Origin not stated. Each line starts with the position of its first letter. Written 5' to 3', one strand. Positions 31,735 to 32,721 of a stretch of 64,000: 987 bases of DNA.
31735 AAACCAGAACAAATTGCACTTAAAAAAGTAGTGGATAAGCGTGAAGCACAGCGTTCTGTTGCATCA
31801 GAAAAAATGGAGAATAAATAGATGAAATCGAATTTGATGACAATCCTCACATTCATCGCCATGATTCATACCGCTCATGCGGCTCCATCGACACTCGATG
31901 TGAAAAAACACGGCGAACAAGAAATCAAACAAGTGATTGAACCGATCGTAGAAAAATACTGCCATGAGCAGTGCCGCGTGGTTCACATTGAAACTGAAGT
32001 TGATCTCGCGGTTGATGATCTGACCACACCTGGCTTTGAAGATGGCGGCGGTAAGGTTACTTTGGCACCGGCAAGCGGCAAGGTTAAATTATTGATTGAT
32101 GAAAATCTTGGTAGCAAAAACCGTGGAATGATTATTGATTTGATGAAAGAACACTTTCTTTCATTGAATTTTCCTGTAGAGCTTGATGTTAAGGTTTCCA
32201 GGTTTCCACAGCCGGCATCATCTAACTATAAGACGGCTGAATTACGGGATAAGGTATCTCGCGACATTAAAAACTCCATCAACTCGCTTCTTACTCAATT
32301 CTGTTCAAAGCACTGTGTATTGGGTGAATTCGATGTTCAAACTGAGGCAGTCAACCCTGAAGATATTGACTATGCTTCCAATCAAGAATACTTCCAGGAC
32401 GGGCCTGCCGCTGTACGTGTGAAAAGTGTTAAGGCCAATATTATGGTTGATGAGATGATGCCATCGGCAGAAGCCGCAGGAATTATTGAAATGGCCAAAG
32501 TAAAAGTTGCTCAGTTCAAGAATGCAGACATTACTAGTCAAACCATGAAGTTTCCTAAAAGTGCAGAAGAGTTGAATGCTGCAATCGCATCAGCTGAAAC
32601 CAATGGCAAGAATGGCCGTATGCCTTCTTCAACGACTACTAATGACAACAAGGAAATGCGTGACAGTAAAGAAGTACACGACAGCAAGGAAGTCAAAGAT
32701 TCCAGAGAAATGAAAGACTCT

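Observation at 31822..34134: Natural FliF-topology/FliG fusion: periplasmic repeat domain with paired CxxxC motifs, one TM, then FliG N-M-C with the FliM-binding EHPQR motif lost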

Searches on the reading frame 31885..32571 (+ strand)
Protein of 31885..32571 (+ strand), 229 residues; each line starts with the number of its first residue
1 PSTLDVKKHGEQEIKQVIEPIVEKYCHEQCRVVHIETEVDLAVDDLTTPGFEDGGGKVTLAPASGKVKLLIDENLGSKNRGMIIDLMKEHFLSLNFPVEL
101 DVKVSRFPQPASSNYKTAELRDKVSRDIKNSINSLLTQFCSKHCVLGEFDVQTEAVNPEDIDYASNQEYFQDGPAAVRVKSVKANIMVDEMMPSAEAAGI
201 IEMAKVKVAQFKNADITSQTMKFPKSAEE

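Call 25: predict_structure(alignment_id=A2)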
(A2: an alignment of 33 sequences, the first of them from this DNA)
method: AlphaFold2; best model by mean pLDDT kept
length: 229 residues; sequences in the alignment: 33
mean_pLDDT: 81.3   pTM: 0.53
mean pLDDT of the five models: 81.3, 78.9, 78.8, 77.9, 75.6
residues with pLDDT >= 90: 58; 70-90: 131; 50-70: 28; < 50: 12
segments of 3 or more residues with pLDDT < 50: 45-55
pLDDT, mean of each block of 10 residues (from residue 1): 83 92 85 89 53 55 90 82 91 91 81 72 89 88 88 77 65 80 91 86 86 86 71
secondary structure, 60 per line:
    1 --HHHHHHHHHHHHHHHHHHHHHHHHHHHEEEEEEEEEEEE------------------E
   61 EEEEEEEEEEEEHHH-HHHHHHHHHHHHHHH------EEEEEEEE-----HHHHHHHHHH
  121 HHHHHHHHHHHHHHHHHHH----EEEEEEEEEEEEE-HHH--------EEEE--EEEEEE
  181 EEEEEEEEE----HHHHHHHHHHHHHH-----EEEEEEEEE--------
elements in order: H3-29 E30-41 E60-72 H77-91 E98-105 H111-139 E144-156 E169-172 E175-189 H194-207 E213-221

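Call 28: fold_search(model_id=the predicted structure, library=pdb)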
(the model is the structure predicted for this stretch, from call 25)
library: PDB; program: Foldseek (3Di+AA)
matches with E <= 10: 1029; with E <= 0.001: 4
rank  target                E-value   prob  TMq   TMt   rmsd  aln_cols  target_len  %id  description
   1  7bk0_B                1.6e-07  1.00  0.29  0.27  24.9       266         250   10  Salmonella FliF ring (34mer) in intact basal body - C1 (released 2021-05-05)
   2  6scn_A                1.4e-06  1.00  0.31  0.29  25.4       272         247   11  33mer structure of the Salmonella flagella MS-ring protein FliF (released 2020-03-18)
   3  8z5v_A                5.5e-04  1.00  0.30  0.44  20.4       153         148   13  Cryo-EM structure of the MS ring (C34) within the polar flagellar motor (released 2025-10-22)
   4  3n2q                  6.2e-04  0.75  0.23  0.19  19.1       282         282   10  Crystal structure of Sex pheromone staph-cAM373 precursor (released 2010-06-02)
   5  6scn_K                1.1e-03  1.00  0.31  0.44  21.1       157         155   10  33mer structure of the Salmonella flagella MS-ring protein FliF (released 2020-03-18)
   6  8ppk_H                1.4e-03  0.87  0.22  0.26  24.4       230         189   10  Bat-Hp-CoV Nsp1 and eIF1 bound to the human 40S small ribosomal subunit (released 2023-10-18)
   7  7qca_SH0              1.6e-03  0.66  0.18  0.23  23.7       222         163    9  Spraguea lophii ribosome (released 2022-11-30)
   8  8ova_A4               1.7e-03  0.75  0.21  0.24  23.8       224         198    9  CRYO-EM STRUCTURE OF TRYPANOSOMA BRUCEI PROCYCLIC FORM 80S RIBOSOME : PARENTAL STRAIN (released 2023-11-29)
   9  3so4_D                1.7e-03  0.60  0.21  0.14  20.9       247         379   10  Methionine-adenosyltransferase from Entamoeba histolytica (released 2011-07-20)
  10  9kkf_SH               1.8e-03  0.80  0.21  0.25  22.9       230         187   10  Structure of the human 40S ribosome complexed with HCV IRES and eIF3 (released 2025-12-03)
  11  6fwb_D                2.1e-03  0.57  0.20  0.14  21.8       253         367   10  Crystal structure of Mat2A at 1.79 Angstron resolution (released 2019-03-27)
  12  3so4_A                2.2e-03  0.51  0.20  0.13  20.9       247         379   11  Methionine-adenosyltransferase from Entamoeba histolytica (released 2011-07-20)
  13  7cg7_A                2.5e-03  1.00  0.29  0.43  21.1       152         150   11  Cryo-EM structure of the flagellar MS ring with C34 symmetry from Salmonella (released 2021-04-28)
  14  7ls2_t                3.4e-03  0.77  0.22  0.26  24.1       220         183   10  80S ribosome from mouse bound to eEF2 (Class I) (released 2021-11-03)
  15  6mjn_A                3.7e-03  0.98  0.24  0.34   7.4       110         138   10  Crystal structure of an organic hydroperoxide resistance protein OsmC, predicted redox protein, regulator of sulfide b (released 2018-10-03)
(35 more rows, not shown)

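Call 35: search_protein_representatives(alignment_id=A2)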
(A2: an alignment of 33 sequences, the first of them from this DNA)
Query: 33 sequences, 231 profile positions. Proteins with E-value up to 0.001 (for the whole library): 161; up to 1e-10: 95; up to 1e-30: 27. The best 150 are listed.
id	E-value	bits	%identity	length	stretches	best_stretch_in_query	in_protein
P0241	1.9e-100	351.6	-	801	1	4-229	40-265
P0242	2.8e-100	351.1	-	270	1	2-230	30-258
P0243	1.5e-99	348.7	-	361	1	3-229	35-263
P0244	2.5e-98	344.7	-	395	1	2-229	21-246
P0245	6.1e-98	343.4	-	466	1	2-229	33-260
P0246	1.8e-96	338.6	-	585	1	2-229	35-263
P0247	6.0e-95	333.6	-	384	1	2-229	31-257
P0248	5.7e-93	327.2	-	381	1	3-229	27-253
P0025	1.3e-92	325.9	-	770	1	3-229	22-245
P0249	3.3e-91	321.4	-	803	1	3-229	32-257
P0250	7.1e-91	320.3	-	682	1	3-230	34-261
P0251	6.0e-80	284.6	-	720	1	2-229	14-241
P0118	1.3e-73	263.8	-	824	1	4-230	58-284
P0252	1.8e-69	250.3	-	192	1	4-164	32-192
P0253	1.1e-68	247.7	-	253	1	3-167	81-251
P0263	4.3e-33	131.2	-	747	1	5-228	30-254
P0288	1.2e-23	100.4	-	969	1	12-229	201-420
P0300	5.5e-21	91.6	-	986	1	6-230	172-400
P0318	7.4e-17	78.1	-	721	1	3-228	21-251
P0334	5.6e-09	52.3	-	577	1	3-120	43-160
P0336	4.4e-08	49.4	-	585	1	7-113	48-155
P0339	8.0e-08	48.6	-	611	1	4-114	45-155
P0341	1.0e-07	48.2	-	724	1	5-113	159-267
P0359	2.7e-06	43.5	-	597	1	118-228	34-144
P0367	1.6e-05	41.0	-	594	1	126-228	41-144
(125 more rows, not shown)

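Call 36: search_protein_families(library=pfam, proteins=[P0334, P0336, P0339, P0359, P0367, P0300, P0288, P0263, P0318, P0341], max_evalue=0.01)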
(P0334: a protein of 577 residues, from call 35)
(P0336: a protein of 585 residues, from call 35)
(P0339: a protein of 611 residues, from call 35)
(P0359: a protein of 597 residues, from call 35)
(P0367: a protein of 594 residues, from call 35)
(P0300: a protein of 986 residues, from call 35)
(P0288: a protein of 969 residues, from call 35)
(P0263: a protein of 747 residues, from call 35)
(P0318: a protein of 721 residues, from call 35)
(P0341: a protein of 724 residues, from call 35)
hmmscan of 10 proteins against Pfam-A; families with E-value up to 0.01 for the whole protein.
P0334 (577 aa): 1 family
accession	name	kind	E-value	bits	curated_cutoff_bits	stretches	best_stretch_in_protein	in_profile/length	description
PF01706.21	FliG_C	-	0.00018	22.2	23.3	0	466-559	9-103/108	FliG C-terminal domain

P0336 (585 aa): 1 family
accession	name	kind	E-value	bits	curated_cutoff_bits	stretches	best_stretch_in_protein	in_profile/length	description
PF03448.22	MgtE_N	-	0.0003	21.7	25.9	0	352-399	46-93/102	MgtE intracellular N domain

P0339 (611 aa): 1 family
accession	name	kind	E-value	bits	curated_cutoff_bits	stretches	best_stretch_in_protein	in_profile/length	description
PF03448.22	MgtE_N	-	0.0015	19.5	25.9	0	329-420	4-93/102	MgtE intracellular N domain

P0359 (597 aa): 1 family
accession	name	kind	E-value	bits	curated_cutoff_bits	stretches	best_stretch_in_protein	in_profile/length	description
PF03448.22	MgtE_N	-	0.0012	19.8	25.9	0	502-553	23-74/102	MgtE intracellular N domain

P0367 (594 aa): 2 families
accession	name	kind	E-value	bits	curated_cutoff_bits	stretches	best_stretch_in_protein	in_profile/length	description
PF01706.21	FliG_C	-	2.1e-07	31.6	23.3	1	469-560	5-96/108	FliG C-terminal domain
PF03448.22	MgtE_N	-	1.4e-06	29.2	25.9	0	316-405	5-93/102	MgtE intracellular N domain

P0300 (986 aa): 4 families
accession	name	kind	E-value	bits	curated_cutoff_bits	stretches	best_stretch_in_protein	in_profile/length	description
PF14841.11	FliG_M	-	1e-10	42.1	25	1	739-809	1-71/76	FliG middle domain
PF01706.21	FliG_C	-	8.5e-07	29.6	23.3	1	841-947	1-107/108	FliG C-terminal domain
PF03448.22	MgtE_N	-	6.7e-05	23.8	25.9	1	730-789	6-77/102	MgtE intracellular N domain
PF24042.1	DUF7351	-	0.0074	16.5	31.2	0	271-316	30-74/177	Domain of unknown function (DUF7351)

P0288 (969 aa): 2 families
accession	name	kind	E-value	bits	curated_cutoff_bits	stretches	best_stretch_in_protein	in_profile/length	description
PF01706.21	FliG_C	-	6.2e-10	39.7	23.3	1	830-936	2-108/108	FliG C-terminal domain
PF14841.11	FliG_M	-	6.8e-10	39.5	25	1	727-797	1-71/76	FliG middle domain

P0263 (747 aa): 3 families
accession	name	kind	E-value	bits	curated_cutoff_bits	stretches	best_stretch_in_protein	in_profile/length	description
PF01706.21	FliG_C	-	2.7e-15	57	23.3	1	610-716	2-108/108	FliG C-terminal domain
PF14841.11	FliG_M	-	2.8e-10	40.7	25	1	507-577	1-71/76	FliG middle domain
PF25367.1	DUF7883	-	0.0072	16.7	27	0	668-713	34-76/95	Domain of unknown function (DUF7883)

P0318 (721 aa): 5 families
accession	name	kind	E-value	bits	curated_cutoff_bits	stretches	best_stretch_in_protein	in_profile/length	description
PF01706.21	FliG_C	-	2e-08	34.9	23.3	1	606-711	3-108/108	FliG C-terminal domain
PF14841.11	FliG_M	-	3.4e-06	27.6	25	1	503-573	2-72/76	FliG middle domain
PF03448.22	MgtE_N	-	1.5e-05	25.9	25.9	0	589-682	8-101/102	MgtE intracellular N domain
PF17898.6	GerD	-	0.0047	17.3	29.5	1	405-458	19-73/114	Spore germination GerD central core domain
PF03162.18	Y_phosphatase2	-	0.0047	17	27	0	477-546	8-71/165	Tyrosine phosphatase family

P0341 (724 aa): 2 families
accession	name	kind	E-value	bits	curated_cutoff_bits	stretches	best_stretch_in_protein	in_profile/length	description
PF03448.22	MgtE_N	-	5.5e-05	24.1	25.9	1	490-541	2-53/102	MgtE intracellular N domain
PF01706.21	FliG_C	-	0.00014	22.5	23.3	0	613-694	22-103/108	FliG C-terminal domain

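Call 37: find_encoding_contigs(protein=P0367, flank=8000, max_places=3)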
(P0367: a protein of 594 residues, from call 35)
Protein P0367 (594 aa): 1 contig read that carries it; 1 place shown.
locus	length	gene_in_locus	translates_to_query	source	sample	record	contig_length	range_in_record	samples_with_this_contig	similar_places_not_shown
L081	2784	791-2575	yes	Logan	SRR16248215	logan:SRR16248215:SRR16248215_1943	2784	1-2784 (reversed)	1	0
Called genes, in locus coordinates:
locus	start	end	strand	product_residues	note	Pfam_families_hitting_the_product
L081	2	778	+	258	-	?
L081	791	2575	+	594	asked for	PF03448:MgtE_N (faint), PF01706:FliG_C (faint)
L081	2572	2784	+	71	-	?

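Call 38: find_encoding_contigs(protein=P0300, flank=8000, max_places=3)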
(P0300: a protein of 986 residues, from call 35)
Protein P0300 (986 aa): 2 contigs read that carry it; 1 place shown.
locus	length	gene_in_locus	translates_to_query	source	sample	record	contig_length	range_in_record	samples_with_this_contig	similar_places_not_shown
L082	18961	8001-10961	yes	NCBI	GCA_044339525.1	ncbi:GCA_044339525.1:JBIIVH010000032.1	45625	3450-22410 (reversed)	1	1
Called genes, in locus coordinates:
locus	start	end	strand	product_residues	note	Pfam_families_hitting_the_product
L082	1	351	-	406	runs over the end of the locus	PF05157:MshEN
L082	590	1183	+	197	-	PF00440:TetR_N, PF13977:TetR_C_6, PF18665:TetR_C_37 (weak), PF16925:TetR_C_13 (weak)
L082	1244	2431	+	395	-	-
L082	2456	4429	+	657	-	PF16177:ACAS_N, PF00501:AMP-binding, PF13193:AMP-binding_C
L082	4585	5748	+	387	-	-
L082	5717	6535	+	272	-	-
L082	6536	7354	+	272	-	PF01618:MotA_ExbB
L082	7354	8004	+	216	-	PF13677:MotB_plug, PF00691:OmpA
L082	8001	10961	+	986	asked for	PF14841:FliG_M, PF01706:FliG_C (weak)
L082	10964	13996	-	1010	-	PF05088:Bac_GDH_CD, PF00208:ELFV_dehydrog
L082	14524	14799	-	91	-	-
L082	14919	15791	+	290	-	PF00106:adh_short, PF01370:Epimerase, PF08659:KR, PF13460:NAD_binding_10 (weak), PF13561:adh_short_C2, PF16363:GDP_Man_Dehyd (faint)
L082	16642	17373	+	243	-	-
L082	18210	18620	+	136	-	-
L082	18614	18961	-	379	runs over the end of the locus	PF01075:Glyco_transf_9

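Call 40: list_cluster_members(proteins=[P0300, P0367, P0336, P0263, P0318, P0341, P0288, P0339])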
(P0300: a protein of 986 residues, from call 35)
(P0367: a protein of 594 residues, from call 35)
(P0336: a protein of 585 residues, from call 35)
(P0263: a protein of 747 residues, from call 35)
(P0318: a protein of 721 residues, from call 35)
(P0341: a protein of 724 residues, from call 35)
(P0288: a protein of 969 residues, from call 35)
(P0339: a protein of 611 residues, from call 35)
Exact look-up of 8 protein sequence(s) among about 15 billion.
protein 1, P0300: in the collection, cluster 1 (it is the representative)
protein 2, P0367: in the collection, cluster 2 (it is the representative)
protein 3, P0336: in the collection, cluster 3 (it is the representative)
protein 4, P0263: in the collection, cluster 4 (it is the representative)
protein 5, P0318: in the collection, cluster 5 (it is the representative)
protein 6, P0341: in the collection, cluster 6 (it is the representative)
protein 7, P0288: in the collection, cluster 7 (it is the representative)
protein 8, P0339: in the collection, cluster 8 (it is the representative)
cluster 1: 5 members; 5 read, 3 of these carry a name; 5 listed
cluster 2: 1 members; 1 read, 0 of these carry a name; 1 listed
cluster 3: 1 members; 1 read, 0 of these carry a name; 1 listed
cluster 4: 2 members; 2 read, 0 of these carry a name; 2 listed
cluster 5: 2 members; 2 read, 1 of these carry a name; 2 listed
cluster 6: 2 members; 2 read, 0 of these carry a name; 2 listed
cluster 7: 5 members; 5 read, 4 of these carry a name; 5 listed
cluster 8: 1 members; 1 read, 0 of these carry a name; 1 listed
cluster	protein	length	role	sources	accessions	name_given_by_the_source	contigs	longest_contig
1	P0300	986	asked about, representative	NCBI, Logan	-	-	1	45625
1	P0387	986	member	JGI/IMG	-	hypothetical protein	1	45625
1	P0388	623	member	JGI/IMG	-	hypothetical protein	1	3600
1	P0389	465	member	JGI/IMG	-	flagellar motor switch protein FliG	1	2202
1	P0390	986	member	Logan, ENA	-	-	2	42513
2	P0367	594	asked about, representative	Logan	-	-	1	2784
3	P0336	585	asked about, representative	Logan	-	-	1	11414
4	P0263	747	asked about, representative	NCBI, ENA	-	-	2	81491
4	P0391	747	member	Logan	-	-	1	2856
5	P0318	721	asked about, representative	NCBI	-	-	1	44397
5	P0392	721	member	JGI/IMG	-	flagellar motor switch protein FliG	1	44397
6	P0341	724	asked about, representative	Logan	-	-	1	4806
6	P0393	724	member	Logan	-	-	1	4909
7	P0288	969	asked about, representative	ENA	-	-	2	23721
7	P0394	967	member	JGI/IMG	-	flagellar motor switch protein FliG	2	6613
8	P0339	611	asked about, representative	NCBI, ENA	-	-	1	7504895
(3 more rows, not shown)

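Call 41: find_encoding_contigs(protein=P0339, flank=9000, max_places=2)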
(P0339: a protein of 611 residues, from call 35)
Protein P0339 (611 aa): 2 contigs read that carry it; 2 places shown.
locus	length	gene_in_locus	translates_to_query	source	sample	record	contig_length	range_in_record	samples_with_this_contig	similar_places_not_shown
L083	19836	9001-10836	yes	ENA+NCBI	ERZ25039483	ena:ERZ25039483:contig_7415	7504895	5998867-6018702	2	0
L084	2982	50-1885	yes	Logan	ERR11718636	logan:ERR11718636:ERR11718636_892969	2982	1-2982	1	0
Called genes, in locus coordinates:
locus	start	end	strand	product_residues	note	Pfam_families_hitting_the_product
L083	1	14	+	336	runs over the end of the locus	PF00155:Aminotran_1_2, PF01212:Beta_elim_lyase, PF01041:DegT_DnrJ_EryC1 (weak)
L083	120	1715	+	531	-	-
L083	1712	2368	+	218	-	PF13505:OMP_b-brl (weak)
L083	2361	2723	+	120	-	-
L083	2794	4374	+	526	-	-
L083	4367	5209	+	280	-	PF13505:OMP_b-brl (weak)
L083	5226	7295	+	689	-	-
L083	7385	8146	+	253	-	PF01618:MotA_ExbB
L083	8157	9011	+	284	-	PF13677:MotB_plug, PF00691:OmpA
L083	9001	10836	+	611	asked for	-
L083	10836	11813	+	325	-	-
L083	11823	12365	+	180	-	-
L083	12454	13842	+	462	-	PF01266:DAO (faint), PF01494:FAD_binding_3, PF13450:NAD_binding_8 (weak)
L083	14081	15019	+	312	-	PF01797:Y1_Tnp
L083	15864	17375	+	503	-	PF00005:ABC_tran, PF13304:AAA_21 (faint), PF13401:AAA_22 (faint), PF13476:AAA_23 (faint), PF13555:AAA_29 (faint), PF00005:ABC_tran (weak)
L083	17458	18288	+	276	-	PF00378:ECH_1, PF16113:ECH_2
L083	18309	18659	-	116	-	PF02641:DUF190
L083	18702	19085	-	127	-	PF02537:CRCB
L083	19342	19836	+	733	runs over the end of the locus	PF04632:FUSC, PF13515:FUSC_2, PF11744:ALMT (weak)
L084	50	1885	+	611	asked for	-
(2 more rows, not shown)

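Call 42: find_encoding_contigs(protein=P0336, flank=9000, max_places=2)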
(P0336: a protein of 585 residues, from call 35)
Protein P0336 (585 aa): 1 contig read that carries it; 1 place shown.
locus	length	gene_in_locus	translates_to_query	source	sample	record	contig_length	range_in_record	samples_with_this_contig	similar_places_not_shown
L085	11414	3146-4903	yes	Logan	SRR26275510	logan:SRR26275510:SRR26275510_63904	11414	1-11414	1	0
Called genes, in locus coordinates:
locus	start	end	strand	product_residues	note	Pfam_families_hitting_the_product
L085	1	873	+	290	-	?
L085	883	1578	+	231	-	PF13428:TPR_14 (faint), PF13432:TPR_16 (weak), PF07719:TPR_2 (faint)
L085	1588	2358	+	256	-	PF01618:MotA_ExbB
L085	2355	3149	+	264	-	PF13677:MotB_plug, PF00691:OmpA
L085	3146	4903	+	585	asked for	-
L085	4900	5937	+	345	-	-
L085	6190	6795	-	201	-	PF00905:Transpeptidase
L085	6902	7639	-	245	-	-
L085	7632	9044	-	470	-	PF00005:ABC_tran, PF13191:AAA_16 (faint), PF13304:AAA_21 (faint), PF00005:ABC_tran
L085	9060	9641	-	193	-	-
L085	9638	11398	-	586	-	PF00348:polyprenyl_synt, PF01209:Ubie_methyltran (weak), PF02353:CMAS (weak), PF13489:Methyltransf_23, PF13649:Methyltransf_25, PF13847:Methyltransf_31, PF08241:Methyltransf_11, PF08242:Methyltransf_12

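Call 62: search_protein_families(library=pfam, proteins=[L083:10836-11813:+, L083:11823-12365:+, L083:5226-7295:+, L085:4900-5937:+, L085:1-873:+, L082:4585-5748:+, L082:5717-6535:+], max_evalue=0.01)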
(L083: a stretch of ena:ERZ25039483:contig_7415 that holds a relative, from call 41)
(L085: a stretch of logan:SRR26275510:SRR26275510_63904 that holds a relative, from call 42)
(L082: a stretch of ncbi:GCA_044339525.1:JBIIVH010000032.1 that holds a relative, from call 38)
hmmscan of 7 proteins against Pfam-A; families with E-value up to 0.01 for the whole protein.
L083:10836-11813:+ (325 aa): 0 families

L083:11823-12365:+ (180 aa): 1 family
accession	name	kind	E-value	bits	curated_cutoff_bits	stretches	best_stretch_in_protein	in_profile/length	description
PF03544.19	TonB_C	-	0.0084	17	24.6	0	116-165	13-61/79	Gram-negative bacterial TonB protein C-terminal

L083:5226-7295:+ (689 aa): 5 families
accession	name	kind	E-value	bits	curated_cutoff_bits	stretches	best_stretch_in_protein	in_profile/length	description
PF07719.23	TPR_2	-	2.6e-05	24.4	27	1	639-672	1-34/34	Tetratricopeptide repeat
PF00515.34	TPR_1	-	4.4e-05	23.6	27.8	1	639-672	1-34/34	Tetratricopeptide repeat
PF14559.12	TPR_19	-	0.0014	19.3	25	1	615-680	1-65/68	Tetratricopeptide repeat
PF13414.12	TPR_11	-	0.0047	17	26.8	0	651-672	6-27/42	TPR repeat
PF23914.1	TPR_CcmH_CycH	-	0.0099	16.2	42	0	635-675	46-86/158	Cytochrome c-type biogenesis protein H TPR domain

L085:4900-5937:+ (345 aa): 0 families

L085:1-873:+ (290 aa): 0 families

L082:4585-5748:+ (387 aa): 0 families

L082:5717-6535:+ (272 aa): 1 family
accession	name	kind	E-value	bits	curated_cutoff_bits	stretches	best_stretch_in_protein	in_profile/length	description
PF23914.1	TPR_CcmH_CycH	-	0.0014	18.9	42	1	196-243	54-100/158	Cytochrome c-type biogenesis protein H TPR domain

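Call 65: find_homologous_proteins(query=P0339)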
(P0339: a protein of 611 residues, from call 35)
Query P0339 (611 aa): 13 proteins with E <= 0.001 among 8000 candidates.
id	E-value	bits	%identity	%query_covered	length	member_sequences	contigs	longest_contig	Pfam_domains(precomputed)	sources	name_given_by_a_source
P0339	0.0e+0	1323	100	100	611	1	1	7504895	-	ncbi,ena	-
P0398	9.6e-202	690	56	93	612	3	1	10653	PF03448.23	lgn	-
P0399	3.6e-146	506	43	99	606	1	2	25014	PF01706.22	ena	-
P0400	1.0e-145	505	44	97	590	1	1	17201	-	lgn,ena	-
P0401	2.6e-143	497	44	100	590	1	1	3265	-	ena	-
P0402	6.9e-140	486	43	96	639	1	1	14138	PF03448.23,PF01706.22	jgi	jgi:flagellar motor switch protein FliG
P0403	1.1e-138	482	44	94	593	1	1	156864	PF03448.23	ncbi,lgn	-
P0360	4.7e-135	470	42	92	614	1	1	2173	PF03448.23,PF01706.22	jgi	-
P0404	1.1e-133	465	42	99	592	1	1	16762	PF01706.22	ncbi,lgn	-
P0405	2.4e-125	438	40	90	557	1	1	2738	PF01706.22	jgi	jgi:flagellar motor switch protein FliG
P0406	1.2e-124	435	42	97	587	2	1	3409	-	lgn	-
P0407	1.0e-112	396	52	61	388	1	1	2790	PF03448.23,PF01706.22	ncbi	ncbi:MAG: FliG C-terminal domain-containing protein, partial [Persicimonas sp.]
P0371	4.0e-13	67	27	46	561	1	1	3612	PF01706.22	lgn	-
